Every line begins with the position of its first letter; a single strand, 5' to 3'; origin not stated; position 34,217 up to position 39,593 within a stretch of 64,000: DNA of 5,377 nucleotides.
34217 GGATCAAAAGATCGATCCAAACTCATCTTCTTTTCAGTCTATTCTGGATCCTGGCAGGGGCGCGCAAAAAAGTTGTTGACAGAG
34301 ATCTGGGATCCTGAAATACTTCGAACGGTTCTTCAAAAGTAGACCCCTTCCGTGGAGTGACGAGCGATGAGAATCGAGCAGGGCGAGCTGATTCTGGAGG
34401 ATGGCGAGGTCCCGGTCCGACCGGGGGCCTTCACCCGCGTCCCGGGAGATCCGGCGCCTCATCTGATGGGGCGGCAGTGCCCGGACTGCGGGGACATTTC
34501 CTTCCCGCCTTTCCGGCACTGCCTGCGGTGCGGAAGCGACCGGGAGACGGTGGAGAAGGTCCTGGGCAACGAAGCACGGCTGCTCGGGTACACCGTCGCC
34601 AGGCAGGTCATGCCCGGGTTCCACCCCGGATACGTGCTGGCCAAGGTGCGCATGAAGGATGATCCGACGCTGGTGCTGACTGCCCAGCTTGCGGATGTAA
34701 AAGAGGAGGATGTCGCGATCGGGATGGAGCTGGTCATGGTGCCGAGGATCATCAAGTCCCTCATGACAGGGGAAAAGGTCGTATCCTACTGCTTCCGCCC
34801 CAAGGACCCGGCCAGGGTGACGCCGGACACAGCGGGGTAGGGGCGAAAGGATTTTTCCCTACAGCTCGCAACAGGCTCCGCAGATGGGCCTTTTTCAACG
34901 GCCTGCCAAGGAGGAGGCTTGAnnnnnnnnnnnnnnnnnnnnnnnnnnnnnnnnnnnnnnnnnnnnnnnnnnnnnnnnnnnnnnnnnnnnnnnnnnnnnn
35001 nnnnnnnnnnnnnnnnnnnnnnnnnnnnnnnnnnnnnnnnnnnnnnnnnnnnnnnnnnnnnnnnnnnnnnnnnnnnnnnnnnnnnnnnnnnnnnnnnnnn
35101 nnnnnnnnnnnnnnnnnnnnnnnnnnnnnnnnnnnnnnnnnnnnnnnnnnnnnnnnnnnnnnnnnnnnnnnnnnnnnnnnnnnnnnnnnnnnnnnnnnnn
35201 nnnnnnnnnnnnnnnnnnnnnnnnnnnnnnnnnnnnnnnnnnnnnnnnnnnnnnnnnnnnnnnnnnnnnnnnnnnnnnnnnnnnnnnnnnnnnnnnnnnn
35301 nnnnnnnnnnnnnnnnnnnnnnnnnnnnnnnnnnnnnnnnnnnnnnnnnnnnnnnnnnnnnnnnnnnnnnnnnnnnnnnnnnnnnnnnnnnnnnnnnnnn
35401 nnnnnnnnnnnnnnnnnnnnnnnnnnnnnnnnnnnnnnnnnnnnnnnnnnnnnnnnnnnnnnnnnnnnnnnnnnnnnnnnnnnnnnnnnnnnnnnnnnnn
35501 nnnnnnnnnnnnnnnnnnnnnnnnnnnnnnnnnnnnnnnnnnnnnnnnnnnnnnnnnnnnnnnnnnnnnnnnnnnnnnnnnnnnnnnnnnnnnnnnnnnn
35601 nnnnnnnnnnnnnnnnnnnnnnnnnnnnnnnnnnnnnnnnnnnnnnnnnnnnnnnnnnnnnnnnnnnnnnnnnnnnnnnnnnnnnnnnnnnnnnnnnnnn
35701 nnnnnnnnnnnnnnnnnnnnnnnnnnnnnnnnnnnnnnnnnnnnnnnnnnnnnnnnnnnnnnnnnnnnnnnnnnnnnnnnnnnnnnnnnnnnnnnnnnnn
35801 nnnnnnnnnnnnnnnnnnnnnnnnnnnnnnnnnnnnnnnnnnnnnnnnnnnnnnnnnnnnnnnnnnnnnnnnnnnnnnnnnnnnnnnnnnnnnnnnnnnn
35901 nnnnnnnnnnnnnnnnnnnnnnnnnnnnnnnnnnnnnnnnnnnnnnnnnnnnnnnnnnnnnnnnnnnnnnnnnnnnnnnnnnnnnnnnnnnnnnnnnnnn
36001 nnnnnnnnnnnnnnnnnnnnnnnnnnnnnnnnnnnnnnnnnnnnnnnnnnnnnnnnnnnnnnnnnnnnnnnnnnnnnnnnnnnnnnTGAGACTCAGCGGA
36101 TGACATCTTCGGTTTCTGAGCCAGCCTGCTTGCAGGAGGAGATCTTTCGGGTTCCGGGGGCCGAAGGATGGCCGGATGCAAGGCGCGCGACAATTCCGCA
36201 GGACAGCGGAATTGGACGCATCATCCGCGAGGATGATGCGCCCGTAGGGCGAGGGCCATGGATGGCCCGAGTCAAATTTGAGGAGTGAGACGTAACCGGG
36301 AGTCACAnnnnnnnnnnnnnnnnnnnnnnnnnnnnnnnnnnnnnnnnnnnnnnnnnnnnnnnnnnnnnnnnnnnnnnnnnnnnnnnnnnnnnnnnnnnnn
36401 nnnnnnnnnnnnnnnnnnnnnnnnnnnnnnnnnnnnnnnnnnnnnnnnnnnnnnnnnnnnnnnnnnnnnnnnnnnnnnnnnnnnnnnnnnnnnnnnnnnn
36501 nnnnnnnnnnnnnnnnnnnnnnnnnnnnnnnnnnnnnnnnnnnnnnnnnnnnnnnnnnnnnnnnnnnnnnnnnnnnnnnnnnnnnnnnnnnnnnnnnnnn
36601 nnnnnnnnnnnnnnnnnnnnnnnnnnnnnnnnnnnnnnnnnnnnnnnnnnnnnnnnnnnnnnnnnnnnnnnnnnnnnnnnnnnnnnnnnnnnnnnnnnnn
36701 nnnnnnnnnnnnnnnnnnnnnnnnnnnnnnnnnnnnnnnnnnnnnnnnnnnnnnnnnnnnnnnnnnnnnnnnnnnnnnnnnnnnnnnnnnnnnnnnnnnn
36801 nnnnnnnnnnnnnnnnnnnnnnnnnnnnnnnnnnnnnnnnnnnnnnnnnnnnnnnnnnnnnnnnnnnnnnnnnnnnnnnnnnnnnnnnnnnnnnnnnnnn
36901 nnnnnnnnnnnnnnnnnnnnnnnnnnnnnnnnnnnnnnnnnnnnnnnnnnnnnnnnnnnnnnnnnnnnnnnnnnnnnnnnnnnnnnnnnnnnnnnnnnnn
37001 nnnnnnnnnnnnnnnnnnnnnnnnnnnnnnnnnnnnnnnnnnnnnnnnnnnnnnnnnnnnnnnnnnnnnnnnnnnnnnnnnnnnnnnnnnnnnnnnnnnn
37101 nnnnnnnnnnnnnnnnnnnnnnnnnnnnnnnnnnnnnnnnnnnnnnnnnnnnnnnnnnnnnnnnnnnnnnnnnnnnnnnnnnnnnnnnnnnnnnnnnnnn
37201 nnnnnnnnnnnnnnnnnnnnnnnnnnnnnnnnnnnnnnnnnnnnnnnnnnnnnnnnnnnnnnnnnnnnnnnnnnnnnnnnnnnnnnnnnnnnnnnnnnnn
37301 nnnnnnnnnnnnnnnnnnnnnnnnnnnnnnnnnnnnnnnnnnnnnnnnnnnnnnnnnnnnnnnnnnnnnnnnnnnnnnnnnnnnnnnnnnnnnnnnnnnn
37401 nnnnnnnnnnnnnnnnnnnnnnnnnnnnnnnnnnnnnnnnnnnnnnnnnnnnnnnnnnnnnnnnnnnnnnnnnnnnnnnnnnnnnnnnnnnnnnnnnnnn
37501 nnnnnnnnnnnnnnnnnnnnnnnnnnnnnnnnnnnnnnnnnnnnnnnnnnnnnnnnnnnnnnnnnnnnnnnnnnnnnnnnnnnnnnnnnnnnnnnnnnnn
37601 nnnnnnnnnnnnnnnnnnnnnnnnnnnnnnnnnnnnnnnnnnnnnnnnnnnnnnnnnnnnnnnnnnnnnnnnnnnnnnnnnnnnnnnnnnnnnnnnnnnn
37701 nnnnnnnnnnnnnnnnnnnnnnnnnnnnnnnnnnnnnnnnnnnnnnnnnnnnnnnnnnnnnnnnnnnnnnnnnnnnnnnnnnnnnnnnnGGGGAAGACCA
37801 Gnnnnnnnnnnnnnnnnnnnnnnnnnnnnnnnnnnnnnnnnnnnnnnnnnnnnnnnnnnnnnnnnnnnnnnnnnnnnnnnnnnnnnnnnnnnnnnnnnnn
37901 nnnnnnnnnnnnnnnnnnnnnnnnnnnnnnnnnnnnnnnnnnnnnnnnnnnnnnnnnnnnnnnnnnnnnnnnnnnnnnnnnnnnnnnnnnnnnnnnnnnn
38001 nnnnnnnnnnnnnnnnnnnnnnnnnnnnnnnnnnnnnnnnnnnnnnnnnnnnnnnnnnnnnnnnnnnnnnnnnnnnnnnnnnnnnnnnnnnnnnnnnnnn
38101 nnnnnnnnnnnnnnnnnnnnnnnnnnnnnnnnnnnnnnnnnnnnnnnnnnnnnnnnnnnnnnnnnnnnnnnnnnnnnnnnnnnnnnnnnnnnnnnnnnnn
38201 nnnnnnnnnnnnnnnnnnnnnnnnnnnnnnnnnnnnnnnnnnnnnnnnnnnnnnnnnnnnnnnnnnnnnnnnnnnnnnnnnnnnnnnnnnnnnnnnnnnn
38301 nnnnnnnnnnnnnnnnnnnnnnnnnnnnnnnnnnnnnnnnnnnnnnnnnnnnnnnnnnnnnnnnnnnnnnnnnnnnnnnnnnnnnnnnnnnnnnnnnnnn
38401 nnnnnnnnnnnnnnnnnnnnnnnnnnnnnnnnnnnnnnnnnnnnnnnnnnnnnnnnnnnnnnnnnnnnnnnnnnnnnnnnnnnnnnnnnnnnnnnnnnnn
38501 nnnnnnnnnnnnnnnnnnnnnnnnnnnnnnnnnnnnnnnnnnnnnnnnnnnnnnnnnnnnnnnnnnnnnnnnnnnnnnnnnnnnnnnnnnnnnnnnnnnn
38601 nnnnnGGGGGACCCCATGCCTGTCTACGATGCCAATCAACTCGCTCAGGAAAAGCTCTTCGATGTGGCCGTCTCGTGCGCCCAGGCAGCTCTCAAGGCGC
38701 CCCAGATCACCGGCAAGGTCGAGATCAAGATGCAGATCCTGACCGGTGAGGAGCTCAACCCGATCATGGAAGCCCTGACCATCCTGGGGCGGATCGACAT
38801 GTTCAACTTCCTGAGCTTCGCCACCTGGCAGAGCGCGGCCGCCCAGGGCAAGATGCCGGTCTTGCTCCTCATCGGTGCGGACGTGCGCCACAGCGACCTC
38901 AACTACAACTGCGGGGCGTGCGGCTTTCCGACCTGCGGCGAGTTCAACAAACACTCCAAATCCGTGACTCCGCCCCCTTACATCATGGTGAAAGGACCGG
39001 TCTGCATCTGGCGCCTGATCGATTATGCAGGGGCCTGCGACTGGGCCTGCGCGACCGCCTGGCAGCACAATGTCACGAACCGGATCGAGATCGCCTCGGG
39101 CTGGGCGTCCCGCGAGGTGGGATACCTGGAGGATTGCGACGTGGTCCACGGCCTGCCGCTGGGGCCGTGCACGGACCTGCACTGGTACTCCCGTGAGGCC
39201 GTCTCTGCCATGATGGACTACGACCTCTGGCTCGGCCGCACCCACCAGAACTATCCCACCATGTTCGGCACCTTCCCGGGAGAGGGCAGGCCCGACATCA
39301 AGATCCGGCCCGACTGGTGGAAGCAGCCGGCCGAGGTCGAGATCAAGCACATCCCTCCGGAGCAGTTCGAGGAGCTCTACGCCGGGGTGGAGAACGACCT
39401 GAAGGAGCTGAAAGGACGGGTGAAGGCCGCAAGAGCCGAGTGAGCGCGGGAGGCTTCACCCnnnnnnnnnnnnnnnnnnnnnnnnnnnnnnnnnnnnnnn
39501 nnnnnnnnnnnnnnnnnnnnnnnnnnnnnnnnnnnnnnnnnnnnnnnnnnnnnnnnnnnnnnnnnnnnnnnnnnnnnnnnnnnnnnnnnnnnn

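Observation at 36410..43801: PaaK-like ligase + two DUF2148 proteins + double VAO flavoprotein + CCG protein: uncharacterised redox module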

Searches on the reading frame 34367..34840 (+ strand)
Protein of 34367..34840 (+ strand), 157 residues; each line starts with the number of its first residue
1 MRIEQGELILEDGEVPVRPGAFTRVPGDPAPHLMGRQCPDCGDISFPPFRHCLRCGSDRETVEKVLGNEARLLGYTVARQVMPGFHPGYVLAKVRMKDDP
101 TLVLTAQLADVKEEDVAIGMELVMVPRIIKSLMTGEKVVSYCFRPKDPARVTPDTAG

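Call 7: search_protein_families(library=pfam, proteins=[window:34367-34840:+], max_evalue=0.001)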
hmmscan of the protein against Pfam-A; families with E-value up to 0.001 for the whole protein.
window:34367-34840:+ (157 aa): 2 families
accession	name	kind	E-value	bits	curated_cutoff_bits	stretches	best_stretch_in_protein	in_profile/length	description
PF01796.24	OB_ChsH2_C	-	1.7e-07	31.5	27.1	1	66-125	4-63/65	ChsH2, C-terminal OB-fold domain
PF12172.15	zf-ChsH2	-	1.5e-06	28.3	23.2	1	31-58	7-34/37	ChsH2, rubredoxin-like zinc ribbon domain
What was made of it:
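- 34367..34840 (+): DUF35 (ChsH2-type zinc-ribbon plus OB-fold) protein. Partner of the thiolase. Pfam OB_ChsH2_C and zf-ChsH2 (call 7).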

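Call 41: search_protein_families(library=ncbifam, proteins=[window:34367-34840:+], max_evalue=0.00001)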
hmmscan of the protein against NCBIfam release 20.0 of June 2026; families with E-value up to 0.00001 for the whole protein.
window:34367-34840:+ (157 aa): 1 family
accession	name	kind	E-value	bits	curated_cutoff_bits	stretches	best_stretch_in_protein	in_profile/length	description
NF053627.1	BnzsclthlBbsAGT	equivalog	9.2e-07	28.9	250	1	24-144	26-143/145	benzoylsuccinyl-CoA thiolase subunit BbsA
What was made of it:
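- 34367..34840 (+): Weak BbsA hit (call 41).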

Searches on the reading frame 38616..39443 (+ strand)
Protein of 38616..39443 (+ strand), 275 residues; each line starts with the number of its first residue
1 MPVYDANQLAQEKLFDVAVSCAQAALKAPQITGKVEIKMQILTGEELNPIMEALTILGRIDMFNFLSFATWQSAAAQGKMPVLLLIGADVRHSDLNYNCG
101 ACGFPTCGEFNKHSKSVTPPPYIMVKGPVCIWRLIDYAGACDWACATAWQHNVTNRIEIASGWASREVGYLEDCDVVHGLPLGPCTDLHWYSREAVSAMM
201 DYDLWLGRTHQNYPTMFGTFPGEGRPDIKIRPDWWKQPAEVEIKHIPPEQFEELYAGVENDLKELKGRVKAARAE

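Call 4: search_protein_families(library=pfam, proteins=[window:38616-39443:+], max_evalue=0.01)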
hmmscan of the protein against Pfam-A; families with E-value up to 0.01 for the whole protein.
window:38616-39443:+ (275 aa): 2 families
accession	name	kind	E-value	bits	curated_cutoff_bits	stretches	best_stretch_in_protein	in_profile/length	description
PF09918.14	DUF2148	-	1.3e-12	47.9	25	1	126-182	1-57/68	Uncharacterized protein containing a ferredoxin domain (DUF2148)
PF04060.18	FeS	-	0.00031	20.8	23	1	97-110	4-17/33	Putative Fe-S cluster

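Call 5: search_protein_families(library=ncbifam, proteins=[window:38616-39443:+], max_evalue=0.01)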
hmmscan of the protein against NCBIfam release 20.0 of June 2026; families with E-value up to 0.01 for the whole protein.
window:38616-39443:+ (275 aa): 0 families

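Call 12: search_solved_structures(query=window:38616-39443:+, max_evalue=1)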
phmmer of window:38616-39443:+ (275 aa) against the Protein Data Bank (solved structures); distinct sequences matched with E-value up to 1: 1.
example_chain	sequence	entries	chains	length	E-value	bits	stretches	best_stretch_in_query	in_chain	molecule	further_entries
7kv5_AAA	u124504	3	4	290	0.06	15.8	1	210-242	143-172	PKD domain protein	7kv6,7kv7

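Call 53: find_homologous_proteins(query=window:38616-39443:+, max_evalue=0.001)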
Query window:38616-39443:+ (275 aa): 67 proteins with E <= 0.001 among 587 candidates.
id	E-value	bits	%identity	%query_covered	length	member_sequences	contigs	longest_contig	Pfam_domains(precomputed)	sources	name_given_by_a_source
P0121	2.4e-192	656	100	100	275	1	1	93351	PF09918.15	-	-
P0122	3.6e-163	560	83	100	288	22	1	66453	PF09918.15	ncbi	-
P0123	2.3e-160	551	82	99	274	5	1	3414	PF09918.15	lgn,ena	-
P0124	1.9e-158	544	80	99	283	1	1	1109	PF09918.15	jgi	jgi:uncharacterized ferredoxin-like protein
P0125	5.1e-158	543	79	98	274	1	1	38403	PF09918.15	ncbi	-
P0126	4.3e-156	537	79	99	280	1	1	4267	PF09918.15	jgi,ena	-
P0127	1.5e-102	361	56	98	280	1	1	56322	PF09918.15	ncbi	-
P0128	2.4e-99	350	54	97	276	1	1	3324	PF09918.15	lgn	-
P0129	6.5e-96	339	51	97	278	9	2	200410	PF09918.15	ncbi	-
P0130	6.0e-95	336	55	98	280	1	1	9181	PF09918.15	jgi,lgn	jgi:uncharacterized ferredoxin-like protein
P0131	1.6e-92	328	53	99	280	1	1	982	PF09918.15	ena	-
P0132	7.6e-92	326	50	97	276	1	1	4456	PF09918.15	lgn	-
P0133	2.5e-91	324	49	100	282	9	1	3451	PF09918.15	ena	-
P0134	3.0e-91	324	53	99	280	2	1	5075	PF09918.15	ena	-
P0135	8.7e-91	322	50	100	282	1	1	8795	PF09918.15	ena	-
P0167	4.2e-57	212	40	100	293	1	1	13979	PF09918.15,PF04060.19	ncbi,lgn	ncbi:MAG: DUF2148 domain-containing protein [Bacillota bacterium]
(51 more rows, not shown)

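Call 74: predict_structure(alignment_id=A3)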
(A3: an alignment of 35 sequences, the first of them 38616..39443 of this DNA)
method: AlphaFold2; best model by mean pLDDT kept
length: 275 residues; sequences in the alignment: 35
mean_pLDDT: 87.1   pTM: 0.83
mean pLDDT of the five models: 87.1, 85.7, 84.8, 83.2, 82.9
residues with pLDDT >= 90: 169; 70-90: 74; 50-70: 32; < 50: 0
segments of 3 or more residues with pLDDT < 50: none
pLDDT, mean of each block of 10 residues (from residue 1): 87 96 98 96 96 94 89 92 97 88 90 90 85 95 97 94 95 96 90 73 73 58 58 71 70 89 95 89
secondary structure, 60 per line:
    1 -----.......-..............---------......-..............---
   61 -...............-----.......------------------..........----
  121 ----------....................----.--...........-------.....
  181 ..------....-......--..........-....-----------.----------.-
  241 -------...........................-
elements in order: H6-12 H14-27 E37-42 H44-57 H62-76 E82-88 H107-116 H131-150 H159-168 E176-182 H189-192 H194-199 H202-211 H213-216 H248-274

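Call 77: fold_search(model_id=the predicted structure, library=pdb)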
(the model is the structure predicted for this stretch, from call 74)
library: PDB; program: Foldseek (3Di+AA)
matches with E <= 10: 190; with E <= 0.001: 0
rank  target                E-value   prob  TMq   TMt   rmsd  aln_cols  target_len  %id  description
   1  3gfa_B                4.0e-03  1.00  0.40  0.54   5.7       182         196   13  Crystal structure of a putative nitroreductase in complex with fmn (cd3205) from clostridium difficile 630 at 1.35 A r (released 2009-03-17)
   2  3gfa_A                6.0e-03  1.00  0.40  0.54   8.1       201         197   13  Crystal structure of a putative nitroreductase in complex with fmn (cd3205) from clostridium difficile 630 at 1.35 A r (released 2009-03-17)
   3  2i7h_A                6.3e-03  1.00  0.34  0.47   8.3       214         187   12  Crystal Structure of the Nitroreductase-like Family Protein from Bacillus cereus (released 2006-10-03)
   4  2ifa_B                8.9e-03  1.00  0.36  0.47   6.1       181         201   10  Crystal Structure of the PUTATIVE NITROREDUCTASE (SMU.260) IN COMPLEX WITH FMN FROM STREPTOCOCCUS MUTANS, NORTHEAST ST (released 2006-10-03)
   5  2ifa_A                9.9e-03  1.00  0.36  0.47   6.1       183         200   11  Crystal Structure of the PUTATIVE NITROREDUCTASE (SMU.260) IN COMPLEX WITH FMN FROM STREPTOCOCCUS MUTANS, NORTHEAST ST (released 2006-10-03)
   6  5uu6_D                9.9e-03  0.96  0.30  0.35  13.6       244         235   13  The crystal structure of nitroreductase A from Vibrio parahaemolyticus RIMD 2210633 (released 2017-03-01)
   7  4bn8                  1.3e-02  1.00  0.36  0.50   6.3       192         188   11  Nitroreductase CinD from Lactococcus lactis in complex with 4- nitrophenol (released 2014-05-28)
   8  4bn9                  1.7e-02  0.99  0.35  0.48   6.9       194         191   10  Nitroreductase CinD from Lactococcus lactis in complex with nicotinic acid (released 2014-05-28)
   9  3pxv_B                1.8e-02  1.00  0.35  0.48   5.5       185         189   17  Crystal structure of a Nitroreductase with bound FMN (Dhaf_2018) from Desulfitobacterium hafniense DCB-2 at 2.30 A res (released 2010-12-29)
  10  2i7h_E                1.8e-02  0.99  0.34  0.48   5.4       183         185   13  Crystal Structure of the Nitroreductase-like Family Protein from Bacillus cereus (released 2006-10-03)
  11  2fre_B                1.8e-02  0.99  0.36  0.47   6.0       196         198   14  The crystal structure of the oxidoreductase containing FMN (released 2006-03-07)
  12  3eo8_A                1.8e-02  0.99  0.37  0.45   7.6       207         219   14  Crystal structure of BluB-like flavoprotein (YP_001089088.1) from CLOSTRIDIUM DIFFICILE 630 at 1.74 A resolution (released 2008-11-04)
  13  5uu6_B                2.0e-02  0.95  0.32  0.37  12.2       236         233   12  The crystal structure of nitroreductase A from Vibrio parahaemolyticus RIMD 2210633 (released 2017-03-01)
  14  2ifa_F                2.6e-02  0.99  0.38  0.50   6.9       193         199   11  Crystal Structure of the PUTATIVE NITROREDUCTASE (SMU.260) IN COMPLEX WITH FMN FROM STREPTOCOCCUS MUTANS, NORTHEAST ST (released 2006-10-03)
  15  3n2s_D                2.6e-02  0.87  0.31  0.34  12.8       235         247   11  Structure of NfrA1 nitroreductase from B. subtilis (released 2010-09-15)
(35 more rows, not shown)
